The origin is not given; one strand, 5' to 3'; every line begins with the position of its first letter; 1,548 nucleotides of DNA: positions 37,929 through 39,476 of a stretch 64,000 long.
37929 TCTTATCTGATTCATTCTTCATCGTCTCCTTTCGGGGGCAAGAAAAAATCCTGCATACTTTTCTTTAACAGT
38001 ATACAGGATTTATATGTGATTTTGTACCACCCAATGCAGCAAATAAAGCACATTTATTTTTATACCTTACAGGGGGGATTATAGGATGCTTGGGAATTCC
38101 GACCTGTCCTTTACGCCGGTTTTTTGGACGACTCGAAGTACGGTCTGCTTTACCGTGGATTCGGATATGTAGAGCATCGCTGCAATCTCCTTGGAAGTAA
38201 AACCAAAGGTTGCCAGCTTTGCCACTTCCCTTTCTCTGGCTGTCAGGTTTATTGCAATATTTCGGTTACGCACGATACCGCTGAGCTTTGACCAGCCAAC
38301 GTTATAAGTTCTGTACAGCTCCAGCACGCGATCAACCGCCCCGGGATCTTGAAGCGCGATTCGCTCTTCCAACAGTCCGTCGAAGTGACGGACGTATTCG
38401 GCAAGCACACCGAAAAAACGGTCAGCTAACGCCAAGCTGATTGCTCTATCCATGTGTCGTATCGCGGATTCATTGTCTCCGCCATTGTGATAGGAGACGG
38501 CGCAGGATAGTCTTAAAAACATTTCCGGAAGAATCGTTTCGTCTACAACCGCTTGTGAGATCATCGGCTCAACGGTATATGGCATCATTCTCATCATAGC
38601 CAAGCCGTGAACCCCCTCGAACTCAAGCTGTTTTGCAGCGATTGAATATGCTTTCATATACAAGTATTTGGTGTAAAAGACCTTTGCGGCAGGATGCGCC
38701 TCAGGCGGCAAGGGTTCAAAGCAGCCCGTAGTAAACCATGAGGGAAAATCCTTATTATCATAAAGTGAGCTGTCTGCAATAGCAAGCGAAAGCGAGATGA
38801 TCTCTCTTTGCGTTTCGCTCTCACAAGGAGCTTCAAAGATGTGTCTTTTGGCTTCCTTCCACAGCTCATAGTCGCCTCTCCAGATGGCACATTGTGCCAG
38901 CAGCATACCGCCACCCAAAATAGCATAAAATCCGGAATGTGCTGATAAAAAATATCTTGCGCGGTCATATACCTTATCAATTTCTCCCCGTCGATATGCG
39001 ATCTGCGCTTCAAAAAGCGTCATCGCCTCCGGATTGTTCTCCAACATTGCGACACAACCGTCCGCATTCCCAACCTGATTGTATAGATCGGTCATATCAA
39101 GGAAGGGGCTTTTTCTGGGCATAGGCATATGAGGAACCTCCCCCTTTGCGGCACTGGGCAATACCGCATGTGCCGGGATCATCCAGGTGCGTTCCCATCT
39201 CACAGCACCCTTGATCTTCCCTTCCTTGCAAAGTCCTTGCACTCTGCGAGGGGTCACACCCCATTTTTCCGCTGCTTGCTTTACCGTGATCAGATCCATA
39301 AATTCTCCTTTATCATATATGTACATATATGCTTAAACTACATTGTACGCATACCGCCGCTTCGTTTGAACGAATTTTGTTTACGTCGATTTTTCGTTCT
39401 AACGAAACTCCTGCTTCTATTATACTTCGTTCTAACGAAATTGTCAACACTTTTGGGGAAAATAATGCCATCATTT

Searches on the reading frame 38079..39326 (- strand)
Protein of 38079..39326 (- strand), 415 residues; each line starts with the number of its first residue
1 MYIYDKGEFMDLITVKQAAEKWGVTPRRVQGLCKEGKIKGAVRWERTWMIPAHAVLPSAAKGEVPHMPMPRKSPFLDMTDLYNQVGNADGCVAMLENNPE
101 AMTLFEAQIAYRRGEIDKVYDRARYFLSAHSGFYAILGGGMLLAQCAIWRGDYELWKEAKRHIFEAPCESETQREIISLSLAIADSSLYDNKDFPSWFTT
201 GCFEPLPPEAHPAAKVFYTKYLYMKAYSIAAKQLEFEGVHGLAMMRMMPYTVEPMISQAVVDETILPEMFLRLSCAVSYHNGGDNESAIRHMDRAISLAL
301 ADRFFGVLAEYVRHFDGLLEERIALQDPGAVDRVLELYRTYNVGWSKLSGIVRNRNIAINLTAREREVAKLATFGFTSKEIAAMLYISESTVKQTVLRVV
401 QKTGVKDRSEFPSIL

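Call 37: search_protein_families(library=pfam, proteins=[window:38079-39326:-], max_evalue=0.0001)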
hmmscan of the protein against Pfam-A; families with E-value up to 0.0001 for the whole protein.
window:38079-39326:- (415 aa): 4 families
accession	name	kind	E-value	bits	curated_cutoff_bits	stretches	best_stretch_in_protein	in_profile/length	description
PF00196.25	GerE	-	6.9e-11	42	23.5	1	360-410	2-52/57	Bacterial regulatory proteins, luxR family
PF12728.13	HTH_17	-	2.6e-08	34.5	27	1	12-55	1-43/51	Helix-turn-helix domain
PF08281.18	Sigma70_r4_2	-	2.7e-06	27.4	25.7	1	361-401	11-52/54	Sigma-70, region 4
PF13384.12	HTH_23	-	2.2e-05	24.5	24.6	0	371-401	14-43/50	Homeodomain-like domain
